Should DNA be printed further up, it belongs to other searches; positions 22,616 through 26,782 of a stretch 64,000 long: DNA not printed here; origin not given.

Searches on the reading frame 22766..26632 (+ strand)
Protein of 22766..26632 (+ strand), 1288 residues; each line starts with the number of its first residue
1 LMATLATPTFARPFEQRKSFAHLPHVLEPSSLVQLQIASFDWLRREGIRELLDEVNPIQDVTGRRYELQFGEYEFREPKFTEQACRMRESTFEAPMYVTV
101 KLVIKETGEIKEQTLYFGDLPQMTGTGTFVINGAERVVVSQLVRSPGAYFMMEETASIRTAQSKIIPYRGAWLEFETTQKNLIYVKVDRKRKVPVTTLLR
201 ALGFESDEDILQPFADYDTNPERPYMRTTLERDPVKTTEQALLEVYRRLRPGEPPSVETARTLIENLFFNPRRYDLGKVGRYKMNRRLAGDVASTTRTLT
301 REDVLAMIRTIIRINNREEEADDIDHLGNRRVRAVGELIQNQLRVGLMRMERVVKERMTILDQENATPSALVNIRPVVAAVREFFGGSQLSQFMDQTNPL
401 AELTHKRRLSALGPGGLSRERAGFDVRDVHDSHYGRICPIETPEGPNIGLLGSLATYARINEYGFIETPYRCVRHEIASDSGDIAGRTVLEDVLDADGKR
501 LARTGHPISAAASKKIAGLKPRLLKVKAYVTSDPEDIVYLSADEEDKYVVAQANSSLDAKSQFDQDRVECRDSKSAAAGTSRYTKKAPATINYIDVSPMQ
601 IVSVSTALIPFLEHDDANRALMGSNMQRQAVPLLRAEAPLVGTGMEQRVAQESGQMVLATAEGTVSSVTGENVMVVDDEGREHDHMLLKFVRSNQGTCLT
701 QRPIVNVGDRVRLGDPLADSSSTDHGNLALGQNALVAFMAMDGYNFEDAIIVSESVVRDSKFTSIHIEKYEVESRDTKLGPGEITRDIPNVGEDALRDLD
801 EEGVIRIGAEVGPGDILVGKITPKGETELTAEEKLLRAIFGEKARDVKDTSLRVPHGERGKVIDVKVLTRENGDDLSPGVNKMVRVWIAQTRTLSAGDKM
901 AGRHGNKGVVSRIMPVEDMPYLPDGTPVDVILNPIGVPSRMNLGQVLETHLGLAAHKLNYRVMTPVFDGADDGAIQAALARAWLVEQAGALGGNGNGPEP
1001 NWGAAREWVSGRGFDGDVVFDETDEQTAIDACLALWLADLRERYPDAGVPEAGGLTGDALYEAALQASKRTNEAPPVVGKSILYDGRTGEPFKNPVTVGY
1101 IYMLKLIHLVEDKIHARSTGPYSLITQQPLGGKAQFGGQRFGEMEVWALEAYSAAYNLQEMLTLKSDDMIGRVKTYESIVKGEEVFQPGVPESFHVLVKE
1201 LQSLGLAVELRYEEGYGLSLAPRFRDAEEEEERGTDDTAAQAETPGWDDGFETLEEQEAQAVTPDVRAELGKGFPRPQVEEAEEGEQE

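Call 67: search_protein_families(library=pfam, proteins=[window:22766-26632:+], max_evalue=0.00001)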
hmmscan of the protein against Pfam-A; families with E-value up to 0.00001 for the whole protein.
window:22766-26632:+ (1288 aa): 6 families
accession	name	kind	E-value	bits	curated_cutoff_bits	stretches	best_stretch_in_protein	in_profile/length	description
PF00562.33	RNA_pol_Rpb2_6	-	2.6e-125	418.9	23.4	2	659-982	2-311/373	RNA polymerase Rpb2, domain 6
PF04561.19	RNA_pol_Rpb2_2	-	7.5e-40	137.1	21.7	1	144-333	1-190/190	RNA polymerase Rpb2, domain 2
PF04565.21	RNA_pol_Rpb2_3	-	1e-29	102.9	21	1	392-460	1-68/68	RNA polymerase Rpb2, domain 3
PF04560.25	RNA_pol_Rpb2_7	-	2.3e-25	89.2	32.1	1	1137-1211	1-85/87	RNA polymerase Rpb2, domain 7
PF04563.20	RNA_pol_Rpb2_1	-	1.5e-19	70.8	28.2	1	32-377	2-201/203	RNA polymerase beta subunit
PF10385.14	RNA_pol_Rpb2_45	-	3.8e-16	59.3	28.2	1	530-597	9-66/66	RNA polymerase beta subunit external 1 domain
